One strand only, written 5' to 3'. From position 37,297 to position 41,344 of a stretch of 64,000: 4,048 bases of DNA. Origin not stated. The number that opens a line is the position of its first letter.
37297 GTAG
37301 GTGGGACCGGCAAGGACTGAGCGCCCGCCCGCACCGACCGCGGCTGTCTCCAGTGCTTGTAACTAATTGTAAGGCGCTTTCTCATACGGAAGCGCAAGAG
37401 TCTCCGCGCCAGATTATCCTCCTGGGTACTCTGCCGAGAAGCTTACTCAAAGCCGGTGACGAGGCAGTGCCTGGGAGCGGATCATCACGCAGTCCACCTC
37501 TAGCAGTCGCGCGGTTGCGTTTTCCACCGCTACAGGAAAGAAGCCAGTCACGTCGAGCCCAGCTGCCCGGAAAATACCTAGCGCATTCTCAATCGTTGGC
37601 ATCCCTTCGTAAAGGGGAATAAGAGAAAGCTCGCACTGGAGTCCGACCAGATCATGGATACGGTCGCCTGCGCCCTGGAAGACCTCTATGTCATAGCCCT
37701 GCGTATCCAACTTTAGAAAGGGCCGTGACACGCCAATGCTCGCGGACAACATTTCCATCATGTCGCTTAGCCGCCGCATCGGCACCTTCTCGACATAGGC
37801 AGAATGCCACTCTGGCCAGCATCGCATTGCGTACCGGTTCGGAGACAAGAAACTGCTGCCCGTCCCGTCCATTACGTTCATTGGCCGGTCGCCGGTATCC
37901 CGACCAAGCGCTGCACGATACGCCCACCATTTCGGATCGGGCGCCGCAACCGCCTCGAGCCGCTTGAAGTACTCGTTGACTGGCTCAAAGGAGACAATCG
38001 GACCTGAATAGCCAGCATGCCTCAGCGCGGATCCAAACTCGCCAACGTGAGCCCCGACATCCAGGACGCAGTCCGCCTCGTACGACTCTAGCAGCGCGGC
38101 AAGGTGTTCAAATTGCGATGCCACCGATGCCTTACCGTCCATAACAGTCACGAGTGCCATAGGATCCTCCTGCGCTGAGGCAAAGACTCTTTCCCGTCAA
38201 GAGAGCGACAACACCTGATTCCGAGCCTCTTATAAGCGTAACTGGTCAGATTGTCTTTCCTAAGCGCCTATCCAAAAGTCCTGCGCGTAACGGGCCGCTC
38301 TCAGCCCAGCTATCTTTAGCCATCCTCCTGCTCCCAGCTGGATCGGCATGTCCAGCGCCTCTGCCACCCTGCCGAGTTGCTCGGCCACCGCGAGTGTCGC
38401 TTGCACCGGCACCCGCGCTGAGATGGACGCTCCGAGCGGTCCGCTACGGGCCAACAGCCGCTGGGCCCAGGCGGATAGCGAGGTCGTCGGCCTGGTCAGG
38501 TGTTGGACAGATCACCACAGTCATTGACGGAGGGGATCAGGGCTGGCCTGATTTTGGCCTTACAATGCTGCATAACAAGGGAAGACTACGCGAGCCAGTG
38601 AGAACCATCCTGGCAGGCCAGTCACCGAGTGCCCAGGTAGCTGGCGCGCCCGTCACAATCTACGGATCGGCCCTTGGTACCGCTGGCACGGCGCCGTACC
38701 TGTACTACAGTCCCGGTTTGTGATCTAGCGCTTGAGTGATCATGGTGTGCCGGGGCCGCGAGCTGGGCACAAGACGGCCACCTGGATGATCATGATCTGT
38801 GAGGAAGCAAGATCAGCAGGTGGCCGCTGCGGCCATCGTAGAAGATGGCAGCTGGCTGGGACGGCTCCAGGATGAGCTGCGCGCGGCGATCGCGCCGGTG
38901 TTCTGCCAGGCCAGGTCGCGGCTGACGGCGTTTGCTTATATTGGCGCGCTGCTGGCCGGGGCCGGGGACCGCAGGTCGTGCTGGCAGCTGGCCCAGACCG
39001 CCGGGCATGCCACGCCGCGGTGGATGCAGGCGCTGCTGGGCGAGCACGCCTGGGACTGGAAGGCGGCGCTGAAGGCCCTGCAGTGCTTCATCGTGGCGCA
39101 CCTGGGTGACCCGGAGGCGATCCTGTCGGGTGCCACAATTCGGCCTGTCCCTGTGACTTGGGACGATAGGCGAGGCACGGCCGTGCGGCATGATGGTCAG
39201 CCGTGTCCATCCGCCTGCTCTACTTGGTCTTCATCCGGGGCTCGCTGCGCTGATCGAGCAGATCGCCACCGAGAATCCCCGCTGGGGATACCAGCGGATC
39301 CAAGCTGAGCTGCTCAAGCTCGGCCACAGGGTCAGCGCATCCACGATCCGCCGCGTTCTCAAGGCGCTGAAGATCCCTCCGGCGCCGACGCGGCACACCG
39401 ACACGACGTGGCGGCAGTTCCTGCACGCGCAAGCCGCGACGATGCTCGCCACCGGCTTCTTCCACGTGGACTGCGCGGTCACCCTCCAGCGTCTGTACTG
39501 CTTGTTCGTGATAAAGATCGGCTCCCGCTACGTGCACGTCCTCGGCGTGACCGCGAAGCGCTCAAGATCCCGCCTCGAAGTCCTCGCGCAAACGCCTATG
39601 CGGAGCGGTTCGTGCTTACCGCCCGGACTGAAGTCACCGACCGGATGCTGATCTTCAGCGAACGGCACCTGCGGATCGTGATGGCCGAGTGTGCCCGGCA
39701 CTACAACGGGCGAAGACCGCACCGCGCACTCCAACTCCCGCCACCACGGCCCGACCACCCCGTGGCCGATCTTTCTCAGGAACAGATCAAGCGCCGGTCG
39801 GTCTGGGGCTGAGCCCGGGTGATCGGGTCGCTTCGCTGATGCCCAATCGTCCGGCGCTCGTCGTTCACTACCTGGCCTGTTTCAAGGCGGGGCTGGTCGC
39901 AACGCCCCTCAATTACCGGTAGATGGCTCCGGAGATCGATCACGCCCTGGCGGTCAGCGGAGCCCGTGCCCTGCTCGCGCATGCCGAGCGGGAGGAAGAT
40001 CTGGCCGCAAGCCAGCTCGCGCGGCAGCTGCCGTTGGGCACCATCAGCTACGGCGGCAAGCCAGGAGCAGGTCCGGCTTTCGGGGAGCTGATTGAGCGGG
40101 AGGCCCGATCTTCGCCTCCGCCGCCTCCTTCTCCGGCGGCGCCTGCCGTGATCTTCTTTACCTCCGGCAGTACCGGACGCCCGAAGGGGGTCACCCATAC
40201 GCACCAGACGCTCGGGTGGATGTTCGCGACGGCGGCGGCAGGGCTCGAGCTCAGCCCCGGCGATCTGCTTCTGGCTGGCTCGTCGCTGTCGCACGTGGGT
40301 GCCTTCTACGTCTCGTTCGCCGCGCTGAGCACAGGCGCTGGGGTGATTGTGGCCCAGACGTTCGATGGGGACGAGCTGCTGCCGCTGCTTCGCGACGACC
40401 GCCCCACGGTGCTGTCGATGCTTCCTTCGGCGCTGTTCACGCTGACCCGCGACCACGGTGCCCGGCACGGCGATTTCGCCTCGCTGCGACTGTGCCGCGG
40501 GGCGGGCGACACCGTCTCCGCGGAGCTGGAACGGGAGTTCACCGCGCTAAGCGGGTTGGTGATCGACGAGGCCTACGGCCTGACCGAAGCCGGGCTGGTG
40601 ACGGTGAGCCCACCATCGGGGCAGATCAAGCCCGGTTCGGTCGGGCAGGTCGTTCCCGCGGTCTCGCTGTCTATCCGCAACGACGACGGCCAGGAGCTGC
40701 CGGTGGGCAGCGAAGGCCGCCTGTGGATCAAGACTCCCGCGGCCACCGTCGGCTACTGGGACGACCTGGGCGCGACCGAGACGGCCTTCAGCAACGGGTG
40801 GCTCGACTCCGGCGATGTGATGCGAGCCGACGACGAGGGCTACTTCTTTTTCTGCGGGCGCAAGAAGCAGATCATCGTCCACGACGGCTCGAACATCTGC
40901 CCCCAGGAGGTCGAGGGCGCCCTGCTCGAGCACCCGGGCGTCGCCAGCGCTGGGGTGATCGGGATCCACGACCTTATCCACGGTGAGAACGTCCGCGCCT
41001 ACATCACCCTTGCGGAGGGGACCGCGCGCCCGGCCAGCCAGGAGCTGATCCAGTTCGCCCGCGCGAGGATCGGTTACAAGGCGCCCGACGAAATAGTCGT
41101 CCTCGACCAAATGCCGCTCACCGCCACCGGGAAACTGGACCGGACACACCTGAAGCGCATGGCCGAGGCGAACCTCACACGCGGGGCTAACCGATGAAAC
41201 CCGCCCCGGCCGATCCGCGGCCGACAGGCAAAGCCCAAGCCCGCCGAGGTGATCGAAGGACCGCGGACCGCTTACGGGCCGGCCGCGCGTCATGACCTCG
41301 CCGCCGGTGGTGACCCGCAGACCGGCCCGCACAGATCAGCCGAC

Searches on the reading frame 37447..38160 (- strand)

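Call 41: search_protein_families(library=pfam, proteins=[window:37447-38160:-], max_evalue=0.01)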
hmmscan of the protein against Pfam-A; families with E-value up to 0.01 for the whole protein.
window:37447-38160:- (237 aa): 1 family
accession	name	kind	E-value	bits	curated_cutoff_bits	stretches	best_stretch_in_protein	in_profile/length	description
PF05050.19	Methyltransf_21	-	5.5e-11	43.3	22.7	1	34-201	1-170/173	Methyltransferase FkbM domain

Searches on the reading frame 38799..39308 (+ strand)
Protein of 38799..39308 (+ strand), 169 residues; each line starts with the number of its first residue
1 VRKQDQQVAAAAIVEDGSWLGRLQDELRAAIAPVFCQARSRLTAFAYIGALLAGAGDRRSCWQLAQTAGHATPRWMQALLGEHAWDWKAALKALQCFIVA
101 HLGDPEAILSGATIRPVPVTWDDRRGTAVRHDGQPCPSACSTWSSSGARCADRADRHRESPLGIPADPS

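Call 41: search_protein_families(library=pfam, proteins=[window:38799-39308:+], max_evalue=0.01)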
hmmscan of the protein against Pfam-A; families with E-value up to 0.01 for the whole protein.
window:38799-39308:+ (169 aa): 1 family
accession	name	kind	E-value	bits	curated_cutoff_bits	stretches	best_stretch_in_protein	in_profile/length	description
PF13546.12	DDE_5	-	0.0065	16.5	27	1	39-110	11-81/272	DDE superfamily endonuclease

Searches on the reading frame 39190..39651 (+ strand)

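Call 41: search_protein_families(library=pfam, proteins=[window:39190-39651:+], max_evalue=0.01)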
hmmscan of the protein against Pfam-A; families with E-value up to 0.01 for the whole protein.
window:39190-39651:+ (153 aa): 3 families
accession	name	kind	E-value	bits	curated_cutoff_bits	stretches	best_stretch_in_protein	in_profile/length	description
PF13276.12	HTH_21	-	4e-08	33.8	28.1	1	18-62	6-52/60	HTH-like domain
PF13565.12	HTH_32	-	2.7e-07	31.5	33.7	1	8-57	26-73/73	Homeodomain-like domain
PF01498.24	HTH_Tnp_Tc3_2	-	3.9e-06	27.5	31.5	1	22-59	4-41/72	Transposase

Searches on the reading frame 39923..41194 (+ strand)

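Call 9: search_protein_families(library=pfam, proteins=[window:39923-41194:+], max_evalue=0.01)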
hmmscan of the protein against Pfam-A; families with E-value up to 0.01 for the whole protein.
window:39923-41194:+ (424 aa): 2 families
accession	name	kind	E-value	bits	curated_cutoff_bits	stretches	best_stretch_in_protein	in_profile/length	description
PF00501.34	AMP-binding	-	1.4e-48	166.1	29.9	1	2-279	82-384/384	AMP-binding enzyme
PF13193.12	AMP-binding_C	-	1.1e-16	61.9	24.5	1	329-404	1-76/76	AMP-binding enzyme C-terminal domain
